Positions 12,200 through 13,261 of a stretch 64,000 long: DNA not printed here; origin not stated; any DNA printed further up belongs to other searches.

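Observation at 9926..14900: Sigma-54/GAF-controlled module pairing a deviant CooS-family protein with an HPP-family membrane protein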

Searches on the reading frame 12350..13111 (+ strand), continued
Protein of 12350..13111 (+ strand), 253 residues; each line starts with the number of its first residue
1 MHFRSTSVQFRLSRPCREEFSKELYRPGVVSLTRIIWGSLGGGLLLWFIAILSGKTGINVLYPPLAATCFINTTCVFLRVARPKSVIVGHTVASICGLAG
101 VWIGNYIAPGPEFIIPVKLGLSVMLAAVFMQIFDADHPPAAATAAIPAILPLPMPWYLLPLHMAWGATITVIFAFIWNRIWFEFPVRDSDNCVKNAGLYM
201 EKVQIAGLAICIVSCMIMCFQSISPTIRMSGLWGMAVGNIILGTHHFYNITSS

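Call 42: search_protein_families(library=ncbifam, proteins=[L083:6972-9107:+, L083:9120-9677:+, L083:4425-5843:+, L083:6001-6819:+], max_evalue=0.00001)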
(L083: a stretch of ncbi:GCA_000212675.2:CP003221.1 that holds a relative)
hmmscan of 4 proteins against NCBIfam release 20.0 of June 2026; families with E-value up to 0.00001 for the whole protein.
L083:6972-9107:+ (711 aa): 23 families
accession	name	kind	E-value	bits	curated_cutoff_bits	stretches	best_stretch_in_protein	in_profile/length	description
NF012032.0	PRK15488.1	equivalog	1.5e-75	254.7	694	3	7-326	44-360/759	thiosulfate reductase PhsA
TIGR01591.1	Fdh-alpha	equivalog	1.9e-56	191.5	666.25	3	183-326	174-316/672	formate dehydrogenase subunit alpha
TIGR02166.1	dmsA_ynfE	subfamily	9.7e-49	166.1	777.7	2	12-294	51-363/794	DMSO/selenate family reductase complex A subunit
NF047855.1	AssmNtatRedNasC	equivalog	2.1e-39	135.4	1100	2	12-322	30-337/708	assimilatory nitrate reductase catalytic subunit NasC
TIGR03479.1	DMSO_red_II_alp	subfamily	2.9e-35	121.6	984.75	1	35-244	101-304/913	molybdopterin-dependent oxidoreductase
NF041714.1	arsenate_red_ArrA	equivalog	1.3e-32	112.9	1600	2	6-102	50-153/848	arsenate respiratory reductase molybdopterin-containing subunit ArrA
NF041783.2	mnquin_red_QrcB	equivalog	4.4e-31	107.8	440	1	7-491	53-503/695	menaquinone reductase molybdopterin-binding-like subunit QrcB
NF041884.1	selenate_YnfF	exception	2.6e-30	105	1650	1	40-252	87-304/798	selenate/tellurate reductase subunit YnfF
NF041885.1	selenate_YnfE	exception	4.2e-29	100.9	1675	1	40-287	90-364/805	selenate/tellurate reductase subunit YnfE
NF011566.1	PRK14990.1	exception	1.2e-28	99.6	1600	1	13-283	66-372/814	dimethylsulfoxide reductase subunit A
TIGR00509.1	bisC_fam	subfamily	2.8e-28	98.6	1017.55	2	67-290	64-306/772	molybdopterin guanine dinucleotide-containing S/N-oxide reductase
TIGR01553.1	formate-DH-alph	equivalog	2.3e-22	78.6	814.2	1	186-247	243-304/1009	formate dehydrogenase-N subunit alpha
NF041513.1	formate_DH_Act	exception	4e-18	64.6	1400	1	186-246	234-294/1067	formate dehydrogenase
TIGR01706.1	NAPA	equivalog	1.6e-16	59.8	930.55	1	6-97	42-140/830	periplasmic nitrate reductase subunit alpha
NF010055.0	PRK13532.1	equivalog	2.2e-16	59.3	904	1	6-94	42-136/830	nitrate reductase catalytic subunit NapA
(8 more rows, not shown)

L083:9120-9677:+ (185 aa): 26 families (the best 25 are shown)
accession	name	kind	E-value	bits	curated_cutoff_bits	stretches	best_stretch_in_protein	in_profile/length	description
TIGR02951.1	DMSO_dmsB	equivalog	7.4e-33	113.9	214.1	1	4-160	2-158/161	DMSO/selenate family reductase complex B subunit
TIGR03149.1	cyt_nit_nrfC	equivalog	4.7e-31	107.9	377.6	1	7-156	42-185/225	cytochrome c nitrite reductase Fe-S protein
TIGR01582.1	FDH-beta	equivalog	1.2e-28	100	334.7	1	4-164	22-191/283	formate dehydrogenase subunit beta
TIGR03478.1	DMSO_red_II_bet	subfamily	2.5e-28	99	480.7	1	48-153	113-218/321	DMSO reductase family type II enzyme, iron-sulfur subunit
NF008134.0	PRK10882.1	equivalog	1.5e-26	93.2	263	1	66-182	113-231/329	hydrogenase 2 operon protein HybA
NF042979.1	EthbenzDh_ebdB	equivalog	8e-25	87.4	740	1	46-153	133-240/354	ethylbenzene dehydrogenase subunit beta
TIGR01660.1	narH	equivalog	7.8e-24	83.9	524.05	1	65-151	182-267/492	nitrate reductase subunit beta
NF045797.1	DsrO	equivalog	1.4e-20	73.7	200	1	3-154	43-201/235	sulfate reduction electron transfer complex DsrMKJOP subunit DsrO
NF041715.1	arsenate_red_ArrB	equivalog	2.4e-20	73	450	1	3-119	2-109/233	arsenate respiratory reductase iron-sulfur subunit ArrB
NF045715.1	sulf_resp_HmcB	equivalog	9.5e-20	70.9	420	1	65-158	106-202/307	sulfate respiration complex iron-sulfur protein HmcB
NF041782.1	mnquin_red_QrcC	equivalog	2.2e-19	70.1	400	1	6-117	3-119/239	menaquinone reductase iron-sulfur cluster-binding subunit QrcC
NF038355.1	FDH3_beta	equivalog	3.1e-19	69.7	240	1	4-129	3-121/180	formate dehydrogenase FDH3 subunit beta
NF011569.0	PRK14993.1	equivalog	2.1e-17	63.4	416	1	4-153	44-186/244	tetrathionate reductase subunit TtrB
NF009408.0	PRK12769.1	equivalog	3.3e-17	61.9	1003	1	1-164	1-156/659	formate-dependent uric acid utilization protein AegA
NF009451.0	PRK12809.1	equivalog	1.5e-16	59.8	1154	1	6-158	5-142/639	formate-dependent uric acid utilization protein YgfT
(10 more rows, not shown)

L083:4425-5843:+ (472 aa): 64 families (the best 25 are shown)
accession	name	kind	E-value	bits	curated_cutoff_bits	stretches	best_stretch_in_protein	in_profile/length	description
NF009171.0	PRK12518.1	equivalog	2.1e-24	86.4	208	1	4-175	14-182/191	RNA polymerase sigma factor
NF007223.0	PRK09641.1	equivalog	2.4e-22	79.7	209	1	7-177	8-184/187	RNA polymerase sigma factor SigW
NF007225.0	PRK09643.1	equivalog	1.3e-21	77.3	190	1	3-179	13-184/204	RNA polymerase sigma factor SigM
TIGR01728.1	SsuA_fam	subfamily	3.6e-21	75.6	163.5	1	185-467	1-284/290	aliphatic sulfonate ABC transporter substrate-binding protein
TIGR02948.1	SigW_bacill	equivalog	9.6e-21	74.7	243.1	1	7-177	8-184/187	RNA polymerase sigma factor SigW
TIGR02937.1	sigma70-ECF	superfamily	2.9e-20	72.5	42.9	1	18-177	2-165/165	sigma-70 family RNA polymerase sigma factor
NF008888.0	PRK11922.1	equivalog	4.2e-20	72.4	204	1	5-179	18-198/231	RNA polymerase sigma factor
TIGR02939.1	RpoE_Sigma70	equivalog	4.8e-19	69.1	236.15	1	5-177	8-186/190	RNA polymerase sigma factor RpoE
NF007229.0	PRK09647.1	equivalog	6.1e-18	65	265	1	18-183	45-208/220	RNA polymerase sigma factor SigE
NF007216.0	PRK09638.1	equivalog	1.7e-17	63.7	194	1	5-180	6-177/180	RNA polymerase sigma factor SigY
TIGR02983.1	SigE-fam_strep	subfamily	6.1e-17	62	141.55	1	17-178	6-159/162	SigE family RNA polymerase sigma factor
NF004113.0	PRK05602.1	equivalog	1.6e-14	54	208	1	5-184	33-208/211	RNA polymerase sigma factor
NF009185.0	PRK12533.1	equivalog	2.2e-14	53.6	248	1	32-183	44-199/231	RNA polymerase sigma factor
TIGR02954.1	Sig70_famx3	hypoth_equivalog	3.1e-13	49.8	188.5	1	5-177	4-167/170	RNA polymerase sigma-70 factor, TIGR02954 family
TIGR02947.1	SigH_actino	hypoth_equivalog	7.1e-13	48.7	251.55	1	34-178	27-180/193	RNA polymerase sigma-70 factor, TIGR02947 family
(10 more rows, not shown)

L083:6001-6819:+ (272 aa): 0 families

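Call 67: predict_structure(alignment_id=A2)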
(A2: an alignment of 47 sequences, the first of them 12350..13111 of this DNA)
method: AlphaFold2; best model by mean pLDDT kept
length: 253 residues; sequences in the alignment: 47
mean_pLDDT: 92.1   pTM: 0.90
mean pLDDT of the five models: 92.1, 91.6, 90.5, 90.2, 89.2
residues with pLDDT >= 90: 187; 70-90: 58; 50-70: 6; < 50: 2
segments of 3 or more residues with pLDDT < 50: none
pLDDT, mean of each block of 10 residues (from residue 1): 67 86 83 91 97 97 95 87 96 98 94 95 97 92 93 96 98 94 88 93 96 98 95 98 89 67
secondary structure, 60 per line:
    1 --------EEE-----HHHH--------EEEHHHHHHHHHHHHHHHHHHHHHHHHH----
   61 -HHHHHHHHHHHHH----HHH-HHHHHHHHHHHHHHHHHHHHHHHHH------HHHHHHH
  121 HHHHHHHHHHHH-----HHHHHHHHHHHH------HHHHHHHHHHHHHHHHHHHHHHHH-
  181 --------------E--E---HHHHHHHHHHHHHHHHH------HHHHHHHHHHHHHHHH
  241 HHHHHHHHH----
elements in order: E9-11 H17-20 E29-31 H32-56 H62-74 H83-107 H114-132 H138-149 H156-179 H202-218 H225-249

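Call 71: fold_search(model_id=the predicted structure, library=pdb)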
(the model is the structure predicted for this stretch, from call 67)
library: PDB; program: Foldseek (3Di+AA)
matches with E <= 10: 177; with E <= 0.001: 0
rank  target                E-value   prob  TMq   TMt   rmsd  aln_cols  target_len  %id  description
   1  8q3v_c                5.2e-02  0.63  0.19  0.19  14.7       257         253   14  Cryo-EM structure of the methanogenic Na+ translocating N5-methyl-H4MPT:CoM methyltransferase complex (released 2024-07-10)
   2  8q3v_C                5.9e-02  0.63  0.19  0.19  14.1       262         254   14  Cryo-EM structure of the methanogenic Na+ translocating N5-methyl-H4MPT:CoM methyltransferase complex (released 2024-07-10)
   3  8e73_C                8.5e-01  0.09  0.17  0.13  18.2       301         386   12  Vigna radiata supercomplex I+III2 (full bridge) (released 2023-01-11)
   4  6w2y_A                8.9e-01  0.11  0.20  0.10  20.4       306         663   11  CryoEM Structure of GABAB1b Homodimer (released 2020-07-01)
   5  8iuf_QC               9.7e-01  0.08  0.18  0.15  18.2       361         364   12  Cryo-EM structure of Euglena gracilis super-complex I+III2+IV, composite (released 2024-02-28)
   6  7cx4_R                1.1e+00  0.09  0.18  0.17  20.6       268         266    8  Cryo-EM structure of the Evatanepag-bound EP2-Gs complex (released 2021-05-05)
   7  8jcu_2                1.4e+00  0.06  0.15  0.07  20.9       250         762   14  Cryo-EM structure of mGlu2-mGlu3 heterodimer in presence of LY341495 (dimerization mode I) (released 2023-06-21)
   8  8t6j_A                1.5e+00  0.09  0.20  0.10  20.0       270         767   11  CDPPB-bound inactive mGlu5 (released 2023-10-11)
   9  8jrv_R                1.6e+00  0.09  0.20  0.17  21.4       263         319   12  Cryo-EM structure of the glucagon receptor bound to glucagon and beta-arrestin 1 (released 2023-08-16)
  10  8jcv_3                1.6e+00  0.09  0.20  0.09  20.6       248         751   12  Cryo-EM structure of mGlu2-mGlu3 heterodimer in presence of LY341495 (dimerization mode II) (released 2023-06-21)
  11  4o7g_A                1.6e+00  0.07  0.15  0.18  19.4       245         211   16  Crystal Structure of Ascorbate-bound Cytochrome b561, crystal soaked in 1 M L-ascorbate for 40 minutes (released 2014-02-05)
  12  6adc_A                2.0e+00  0.03  0.12  0.08  21.8       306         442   14  Crystal structure of the E148A mutant CLC-ec1 in the presence of 50mM bromoacetate (released 2019-08-28)
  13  8ab6_C                2.1e+00  0.06  0.18  0.14  17.0       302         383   12  Complex III2 from Yarrowia lipolytica, combined datasets, consensus refinement (released 2023-01-11)
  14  3k3e_A                2.2e+00  0.08  0.19  0.16  15.5       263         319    8  Crystal structure of the PDE9A catalytic domain in complex with (R)-BAY73-6691 (released 2010-02-16)
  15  7uw9_g                2.2e+00  0.08  0.14  0.20  20.3       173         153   13  Citrus V-ATPase State 1, H in contact with subunit a (released 2022-07-06)
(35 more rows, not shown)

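Call 79: search_solved_structures(query=L083:4965-5843:+, max_evalue=0.001)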
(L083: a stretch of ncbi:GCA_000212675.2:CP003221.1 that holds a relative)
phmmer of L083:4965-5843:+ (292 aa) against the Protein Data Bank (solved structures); distinct sequences matched with E-value up to 0.001: 9.
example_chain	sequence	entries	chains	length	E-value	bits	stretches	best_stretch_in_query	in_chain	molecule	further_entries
3un6_A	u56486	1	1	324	2.3e-23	86.3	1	4-290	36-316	ABC transporter substrate-binding protein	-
8w9m_C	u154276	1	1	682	7.3e-14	55.2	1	4-256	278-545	Nitrate transport ATP-binding protein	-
8wm7_C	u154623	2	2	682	7.3e-14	55.2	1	4-256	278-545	Nitrate transport ATP-binding protein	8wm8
9uai_E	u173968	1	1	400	2.8e-09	40.2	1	5-228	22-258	Nitrate transport ATP-binding subunits C and D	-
9uak_A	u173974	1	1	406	2.9e-09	40.1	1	5-228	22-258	C terminal regulatory domain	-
9u9z_C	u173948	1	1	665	8.5e-09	38.6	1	5-227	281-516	CmpC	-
9ua1_C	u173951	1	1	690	8.9e-09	38.5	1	5-227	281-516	CmpC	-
9ua0_C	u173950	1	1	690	9e-09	38.5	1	5-227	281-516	CmpC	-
6ssy_A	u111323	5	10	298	9.9e-07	31.8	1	32-213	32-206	Taurine-binding periplasmic protein | Taurine ABC transporter substrate-binding protein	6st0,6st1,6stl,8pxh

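Call 82: find_encoding_contigs(protein=P0206, flank=6000, max_places=1)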
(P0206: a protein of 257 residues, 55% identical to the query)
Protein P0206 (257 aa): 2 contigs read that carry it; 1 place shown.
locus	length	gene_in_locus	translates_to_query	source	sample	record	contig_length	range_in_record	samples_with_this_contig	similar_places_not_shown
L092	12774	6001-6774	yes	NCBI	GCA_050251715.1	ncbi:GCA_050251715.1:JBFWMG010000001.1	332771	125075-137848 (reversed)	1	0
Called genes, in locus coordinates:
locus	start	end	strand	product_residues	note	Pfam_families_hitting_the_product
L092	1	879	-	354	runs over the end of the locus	-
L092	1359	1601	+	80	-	-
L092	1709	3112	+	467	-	PF04542:Sigma70_r2, PF04545:Sigma70_r4 (weak), PF08281:Sigma70_r4_2, PF13379:NMT1_2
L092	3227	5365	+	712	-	PF04879:Molybdop_Fe4S4, PF00384:Molybdopterin, PF01568:Molydop_binding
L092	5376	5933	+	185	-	PF00037:Fer4 (faint), PF12797:Fer4_2 (weak), PF12837:Fer4_6 (faint), PF13237:Fer4_10 (faint), PF14697:Fer4_21 (faint), PF13247:Fer4_11, PF12838:Fer4_7 (weak), PF13187:Fer4_9 (weak), +1 more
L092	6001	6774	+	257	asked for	PF04982:TM_HPP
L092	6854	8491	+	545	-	PF02663:FmdE, PF23475:zf-Tbcl_FmdE, PF00994:MoCF_biosynth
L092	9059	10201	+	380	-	PF00589:Phage_integrase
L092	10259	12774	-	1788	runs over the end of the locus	-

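Call 83: find_encoding_contigs(protein=P0213, flank=6000, max_places=1)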
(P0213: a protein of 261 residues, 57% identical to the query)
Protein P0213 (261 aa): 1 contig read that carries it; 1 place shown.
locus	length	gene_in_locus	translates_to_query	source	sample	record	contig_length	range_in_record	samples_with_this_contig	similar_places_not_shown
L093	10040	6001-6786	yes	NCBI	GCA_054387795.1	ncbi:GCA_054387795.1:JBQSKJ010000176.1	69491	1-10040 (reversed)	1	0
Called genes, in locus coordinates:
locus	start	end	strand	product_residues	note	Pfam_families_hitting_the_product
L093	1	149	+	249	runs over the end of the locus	PF13175:AAA_15 (faint), PF00005:ABC_tran, PF02463:SMC_N, PF13401:AAA_22 (faint), PF13304:AAA_21 (faint), PF19993:DO-GTPase2 (faint)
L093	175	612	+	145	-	PF01967:MoaC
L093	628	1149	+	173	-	PF00994:MoCF_biosynth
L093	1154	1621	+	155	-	PF02391:MoaE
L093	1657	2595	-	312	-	PF13353:Fer4_12 (weak), PF04055:Radical_SAM, PF06463:Mob_synth_C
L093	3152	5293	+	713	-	PF04879:Molybdop_Fe4S4, PF00384:Molybdopterin, PF01568:Molydop_binding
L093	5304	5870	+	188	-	PF13247:Fer4_11, PF12838:Fer4_7 (weak), PF13187:Fer4_9 (weak), PF13237:Fer4_10 (weak), PF14697:Fer4_21 (weak), PF00037:Fer4, PF12797:Fer4_2, PF12837:Fer4_6, +3 more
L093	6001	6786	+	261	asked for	PF04982:TM_HPP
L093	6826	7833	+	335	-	PF12804:NTP_transf_3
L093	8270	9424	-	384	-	-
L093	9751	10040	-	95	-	?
